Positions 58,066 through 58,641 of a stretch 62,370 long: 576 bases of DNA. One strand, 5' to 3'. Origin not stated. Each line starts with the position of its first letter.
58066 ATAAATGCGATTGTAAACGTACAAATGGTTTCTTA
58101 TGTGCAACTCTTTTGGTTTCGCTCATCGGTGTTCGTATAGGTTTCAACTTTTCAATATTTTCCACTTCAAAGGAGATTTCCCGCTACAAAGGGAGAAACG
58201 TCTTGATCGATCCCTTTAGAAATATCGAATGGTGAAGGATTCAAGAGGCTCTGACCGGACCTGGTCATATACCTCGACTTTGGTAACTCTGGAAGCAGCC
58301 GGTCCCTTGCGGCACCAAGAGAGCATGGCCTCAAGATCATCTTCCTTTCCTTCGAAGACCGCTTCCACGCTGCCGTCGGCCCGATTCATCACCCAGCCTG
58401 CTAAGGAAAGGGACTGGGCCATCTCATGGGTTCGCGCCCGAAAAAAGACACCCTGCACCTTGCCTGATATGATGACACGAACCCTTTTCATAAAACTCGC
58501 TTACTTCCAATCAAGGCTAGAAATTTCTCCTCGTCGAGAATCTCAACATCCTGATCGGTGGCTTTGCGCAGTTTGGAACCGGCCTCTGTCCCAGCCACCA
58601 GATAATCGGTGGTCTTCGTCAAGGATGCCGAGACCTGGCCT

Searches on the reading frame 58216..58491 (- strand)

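Call 3: search_protein_families(library=pfam, proteins=[window:58216-58491:-], max_evalue=0.01)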
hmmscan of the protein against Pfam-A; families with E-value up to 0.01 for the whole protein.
window:58216-58491:- (91 aa): 1 family
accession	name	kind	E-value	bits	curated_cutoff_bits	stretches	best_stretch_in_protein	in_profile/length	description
PF00708.24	Acylphosphatase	-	7.3e-26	90.7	22.5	1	5-88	2-85/85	Acylphosphatase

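Call 4: search_protein_families(library=ncbifam, proteins=[window:58216-58491:-], max_evalue=0.01)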
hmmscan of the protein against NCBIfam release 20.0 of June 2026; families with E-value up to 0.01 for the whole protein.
window:58216-58491:- (91 aa): 30 families (the best 25 are shown)
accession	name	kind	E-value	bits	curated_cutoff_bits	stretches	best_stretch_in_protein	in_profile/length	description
NF011016.0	PRK14444.1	equivalog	3e-25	88.4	103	1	1-88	3-90/92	acylphosphatase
NF011011.0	PRK14438.1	equivalog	6.2e-25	87.1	109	1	3-90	4-91/91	acylphosphatase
NF010996.0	PRK14421.1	equivalog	8.7e-24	83.5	98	1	5-75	7-77/99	acylphosphatase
NF011013.0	PRK14441.1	equivalog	4.8e-23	81.1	114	1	3-90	6-93/93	acylphosphatase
NF011022.0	PRK14451.1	equivalog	6.3e-22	77.7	91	1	4-75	7-78/91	acylphosphatase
NF010998.0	PRK14424.1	equivalog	4.9e-21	74.7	100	1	4-86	13-95/98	acylphosphatase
NF011014.0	PRK14442.1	equivalog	6e-21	74.7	98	1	4-89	6-90/91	acylphosphatase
NF011004.0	PRK14430.1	equivalog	1.2e-20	73.6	101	1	4-77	6-79/92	acylphosphatase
NF011010.0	PRK14436.1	equivalog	1.4e-20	73.4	117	1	3-76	5-78/91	acylphosphatase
NF011017.0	PRK14445.1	equivalog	2.3e-20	72.7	97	1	2-89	4-91/92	acylphosphatase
NF011007.0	PRK14433.1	equivalog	2.3e-20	72.6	100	1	1-75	1-75/88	acylphosphatase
NF010999.0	PRK14425.1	equivalog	3.6e-20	71.9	106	1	2-86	6-90/94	acylphosphatase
NF011019.0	PRK14448.1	equivalog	1e-19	70.4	100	1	1-90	1-90/90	acylphosphatase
NF010995.0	PRK14420.1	equivalog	1.1e-19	70.8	110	1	1-90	1-90/91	acylphosphatase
NF011009.0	PRK14435.1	equivalog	1.9e-19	69.6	119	1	1-91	1-90/90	acylphosphatase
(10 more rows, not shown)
